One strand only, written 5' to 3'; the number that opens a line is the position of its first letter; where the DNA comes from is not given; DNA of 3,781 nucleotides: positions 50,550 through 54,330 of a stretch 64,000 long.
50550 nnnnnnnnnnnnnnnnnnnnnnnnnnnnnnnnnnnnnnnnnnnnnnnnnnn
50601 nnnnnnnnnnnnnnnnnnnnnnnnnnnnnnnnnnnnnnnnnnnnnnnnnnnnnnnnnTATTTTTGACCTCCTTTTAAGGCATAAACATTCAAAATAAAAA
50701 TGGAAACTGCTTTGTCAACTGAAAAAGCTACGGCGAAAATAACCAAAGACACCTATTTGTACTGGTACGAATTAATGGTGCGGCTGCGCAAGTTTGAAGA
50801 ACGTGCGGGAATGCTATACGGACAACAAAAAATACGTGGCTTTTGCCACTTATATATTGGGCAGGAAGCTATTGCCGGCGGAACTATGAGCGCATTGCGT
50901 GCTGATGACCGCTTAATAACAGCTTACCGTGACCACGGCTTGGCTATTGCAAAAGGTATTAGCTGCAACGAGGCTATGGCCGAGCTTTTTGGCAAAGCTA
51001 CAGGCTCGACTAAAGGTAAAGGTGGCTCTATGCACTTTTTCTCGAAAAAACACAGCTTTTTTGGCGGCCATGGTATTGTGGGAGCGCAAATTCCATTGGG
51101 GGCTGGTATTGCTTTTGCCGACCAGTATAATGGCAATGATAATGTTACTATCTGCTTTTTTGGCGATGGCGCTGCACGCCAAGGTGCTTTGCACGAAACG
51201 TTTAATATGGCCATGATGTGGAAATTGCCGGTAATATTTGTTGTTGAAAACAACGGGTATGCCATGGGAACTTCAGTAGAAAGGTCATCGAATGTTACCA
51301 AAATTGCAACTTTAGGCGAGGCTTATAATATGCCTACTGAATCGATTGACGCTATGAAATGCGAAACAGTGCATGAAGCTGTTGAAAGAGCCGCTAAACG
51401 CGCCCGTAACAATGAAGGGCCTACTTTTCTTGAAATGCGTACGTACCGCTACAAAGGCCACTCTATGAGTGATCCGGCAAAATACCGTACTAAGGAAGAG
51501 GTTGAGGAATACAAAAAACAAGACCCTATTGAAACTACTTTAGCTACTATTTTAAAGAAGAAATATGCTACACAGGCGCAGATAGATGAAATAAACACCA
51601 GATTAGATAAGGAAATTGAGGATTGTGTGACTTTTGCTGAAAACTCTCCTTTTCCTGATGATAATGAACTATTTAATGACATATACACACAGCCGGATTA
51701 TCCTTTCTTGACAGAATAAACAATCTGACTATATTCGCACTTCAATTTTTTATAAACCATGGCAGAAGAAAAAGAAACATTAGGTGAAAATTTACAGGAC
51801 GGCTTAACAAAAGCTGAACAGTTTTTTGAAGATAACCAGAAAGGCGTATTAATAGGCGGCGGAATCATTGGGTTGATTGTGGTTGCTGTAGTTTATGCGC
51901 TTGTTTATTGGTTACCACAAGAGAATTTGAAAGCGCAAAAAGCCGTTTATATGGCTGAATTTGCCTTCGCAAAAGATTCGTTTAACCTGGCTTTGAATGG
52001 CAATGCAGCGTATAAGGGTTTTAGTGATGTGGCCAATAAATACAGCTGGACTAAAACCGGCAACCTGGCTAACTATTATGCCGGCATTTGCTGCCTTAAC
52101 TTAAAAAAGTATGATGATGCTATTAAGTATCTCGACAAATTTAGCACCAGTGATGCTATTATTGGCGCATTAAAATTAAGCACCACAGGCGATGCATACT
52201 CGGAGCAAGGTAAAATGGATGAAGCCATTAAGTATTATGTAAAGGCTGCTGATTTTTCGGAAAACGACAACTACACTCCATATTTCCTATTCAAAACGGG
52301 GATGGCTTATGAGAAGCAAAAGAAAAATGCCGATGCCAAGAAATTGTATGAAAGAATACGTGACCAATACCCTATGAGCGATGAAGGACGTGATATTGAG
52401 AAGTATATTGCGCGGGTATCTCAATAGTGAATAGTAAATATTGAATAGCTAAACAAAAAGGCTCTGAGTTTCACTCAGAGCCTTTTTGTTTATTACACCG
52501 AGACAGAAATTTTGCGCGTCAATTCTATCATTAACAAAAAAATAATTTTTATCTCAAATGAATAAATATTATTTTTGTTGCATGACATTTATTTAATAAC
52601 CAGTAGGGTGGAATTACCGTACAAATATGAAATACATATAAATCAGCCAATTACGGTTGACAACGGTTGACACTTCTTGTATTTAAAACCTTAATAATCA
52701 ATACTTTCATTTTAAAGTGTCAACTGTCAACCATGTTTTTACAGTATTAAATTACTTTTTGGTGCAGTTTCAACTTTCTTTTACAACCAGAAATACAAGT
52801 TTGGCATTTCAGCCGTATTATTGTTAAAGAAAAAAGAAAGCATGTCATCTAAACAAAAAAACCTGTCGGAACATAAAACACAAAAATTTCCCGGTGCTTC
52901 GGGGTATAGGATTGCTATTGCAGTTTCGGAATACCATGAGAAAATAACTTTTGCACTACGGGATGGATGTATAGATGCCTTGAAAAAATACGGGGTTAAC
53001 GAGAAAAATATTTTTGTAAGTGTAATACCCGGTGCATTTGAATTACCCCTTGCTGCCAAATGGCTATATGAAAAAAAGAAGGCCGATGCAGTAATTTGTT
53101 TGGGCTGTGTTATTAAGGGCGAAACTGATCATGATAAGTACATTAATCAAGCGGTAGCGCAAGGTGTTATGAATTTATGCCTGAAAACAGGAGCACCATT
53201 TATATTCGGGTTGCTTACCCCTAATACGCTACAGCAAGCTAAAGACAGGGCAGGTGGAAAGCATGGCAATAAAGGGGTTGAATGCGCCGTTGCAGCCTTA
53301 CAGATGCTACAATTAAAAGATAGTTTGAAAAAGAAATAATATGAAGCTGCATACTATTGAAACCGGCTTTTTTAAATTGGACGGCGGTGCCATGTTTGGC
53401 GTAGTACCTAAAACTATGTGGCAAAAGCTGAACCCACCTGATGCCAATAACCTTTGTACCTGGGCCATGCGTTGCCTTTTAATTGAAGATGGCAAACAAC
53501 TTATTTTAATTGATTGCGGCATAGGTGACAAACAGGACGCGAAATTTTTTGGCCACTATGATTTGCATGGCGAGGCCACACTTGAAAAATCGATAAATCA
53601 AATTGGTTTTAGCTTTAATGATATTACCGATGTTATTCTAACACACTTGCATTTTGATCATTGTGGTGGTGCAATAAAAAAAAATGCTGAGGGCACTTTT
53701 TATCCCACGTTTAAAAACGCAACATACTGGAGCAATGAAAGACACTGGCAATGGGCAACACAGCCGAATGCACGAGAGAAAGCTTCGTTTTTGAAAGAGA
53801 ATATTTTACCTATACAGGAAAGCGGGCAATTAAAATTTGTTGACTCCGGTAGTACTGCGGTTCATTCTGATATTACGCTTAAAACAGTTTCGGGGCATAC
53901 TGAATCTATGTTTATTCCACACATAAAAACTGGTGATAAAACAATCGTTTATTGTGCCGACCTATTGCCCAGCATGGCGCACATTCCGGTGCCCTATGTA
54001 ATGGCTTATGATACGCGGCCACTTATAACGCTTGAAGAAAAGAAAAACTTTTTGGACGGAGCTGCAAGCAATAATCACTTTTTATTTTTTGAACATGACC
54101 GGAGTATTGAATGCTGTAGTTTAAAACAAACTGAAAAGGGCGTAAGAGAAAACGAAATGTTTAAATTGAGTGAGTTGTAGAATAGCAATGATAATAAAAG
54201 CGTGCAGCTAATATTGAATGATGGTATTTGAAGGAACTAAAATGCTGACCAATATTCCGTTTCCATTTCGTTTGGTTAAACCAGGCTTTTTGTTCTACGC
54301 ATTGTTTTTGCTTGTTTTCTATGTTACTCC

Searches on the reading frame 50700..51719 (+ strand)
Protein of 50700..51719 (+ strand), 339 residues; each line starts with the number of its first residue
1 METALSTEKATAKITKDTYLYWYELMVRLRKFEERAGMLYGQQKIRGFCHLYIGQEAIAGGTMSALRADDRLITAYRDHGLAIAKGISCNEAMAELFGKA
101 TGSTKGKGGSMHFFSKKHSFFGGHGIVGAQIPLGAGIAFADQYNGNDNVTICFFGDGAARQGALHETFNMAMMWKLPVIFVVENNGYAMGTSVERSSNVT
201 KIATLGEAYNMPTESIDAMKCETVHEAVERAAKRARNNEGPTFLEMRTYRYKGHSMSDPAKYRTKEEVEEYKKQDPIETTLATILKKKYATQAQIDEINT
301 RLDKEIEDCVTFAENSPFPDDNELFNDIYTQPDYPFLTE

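Call 76: search_protein_families(library=pfam, proteins=[window:50700-51719:+], max_evalue=0.0001)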
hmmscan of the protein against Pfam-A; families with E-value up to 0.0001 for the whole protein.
window:50700-51719:+ (339 aa): 4 families
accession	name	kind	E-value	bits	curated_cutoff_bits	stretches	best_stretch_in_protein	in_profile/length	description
PF00676.26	E1_dh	-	4.6e-96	321.8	22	1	26-319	3-297/300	Dehydrogenase E1 component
PF02775.26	TPP_enzyme_C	-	6e-10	39.5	21.9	1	115-245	16-150/151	Thiamine pyrophosphate enzyme, C-terminal TPP binding domain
PF13292.11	DXP_synthase_N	-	9.9e-08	32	21.2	1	116-238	100-224/274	1-deoxy-D-xylulose-5-phosphate synthase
PF00456.26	Transketolase_N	-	2.4e-05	23.9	22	1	141-249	133-244/334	Transketolase, thiamine diphosphate binding domain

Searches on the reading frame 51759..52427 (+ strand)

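Call 76: search_protein_families(library=pfam, proteins=[window:51759-52427:+], max_evalue=0.0001)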
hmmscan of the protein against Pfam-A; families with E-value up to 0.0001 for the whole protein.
window:51759-52427:+ (222 aa): 10 families
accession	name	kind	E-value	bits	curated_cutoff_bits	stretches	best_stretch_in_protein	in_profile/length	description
PF07719.23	TPR_2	-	3e-12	46.1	27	0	140-169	4-33/34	Tetratricopeptide repeat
PF13174.12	TPR_6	-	2.5e-11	43.9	26.3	1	177-205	3-31/33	Tetratricopeptide repeat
PF00515.34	TPR_1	-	1.5e-09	37.7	27.8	0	144-168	8-32/34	Tetratricopeptide repeat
PF13424.12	TPR_12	-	5e-08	33.5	30.1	0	144-203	10-74/77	Tetratricopeptide repeat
PF13432.12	TPR_16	-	1.2e-07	32.4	32.7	0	103-127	32-56/65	Tetratricopeptide repeat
PF13428.12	TPR_14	-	8.5e-07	29.5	23.5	0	180-205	7-32/44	Tetratricopeptide repeat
PF13181.12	TPR_8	-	1.2e-06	28.6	25.7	0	144-169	8-33/34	Tetratricopeptide repeat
PF13176.12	TPR_7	-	4.8e-06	26.7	27.9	0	144-168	6-32/36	Tetratricopeptide repeat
PF09976.15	TPR_21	-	4.6e-05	23.7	25.5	1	64-171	76-180/193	Tetratricopeptide repeat-like domain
PF14559.12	TPR_19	-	8.3e-05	23.3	25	0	149-207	3-58/68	Tetratricopeptide repeat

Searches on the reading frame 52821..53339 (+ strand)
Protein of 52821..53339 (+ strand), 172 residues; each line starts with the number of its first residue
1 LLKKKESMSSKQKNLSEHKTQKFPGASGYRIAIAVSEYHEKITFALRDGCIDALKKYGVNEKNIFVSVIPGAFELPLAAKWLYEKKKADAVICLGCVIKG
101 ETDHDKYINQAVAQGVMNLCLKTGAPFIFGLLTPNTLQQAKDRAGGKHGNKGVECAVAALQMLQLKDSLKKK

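Call 76: search_protein_families(library=pfam, proteins=[window:52821-53339:+], max_evalue=0.0001)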
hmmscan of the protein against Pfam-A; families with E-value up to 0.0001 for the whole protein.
window:52821-53339:+ (172 aa): 1 family
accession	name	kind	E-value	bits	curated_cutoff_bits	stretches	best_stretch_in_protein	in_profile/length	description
PF00885.24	DMRL_synthase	-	4.4e-52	176.1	26.7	1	29-166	2-138/139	6,7-dimethyl-8-ribityllumazine synthase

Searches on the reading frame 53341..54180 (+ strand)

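Call 76: search_protein_families(library=pfam, proteins=[window:53341-54180:+], max_evalue=0.0001)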
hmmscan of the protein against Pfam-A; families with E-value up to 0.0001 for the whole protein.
window:53341-54180:+ (279 aa): 2 families
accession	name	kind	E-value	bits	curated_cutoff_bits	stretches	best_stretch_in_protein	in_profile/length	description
PF00753.33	Lactamase_B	-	2.3e-15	57.5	22.7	1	45-219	8-161/196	Metallo-beta-lactamase superfamily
PF12706.13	Lactamase_B_2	-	6.4e-06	26.3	27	1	55-208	3-143/200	Beta-lactamase superfamily domain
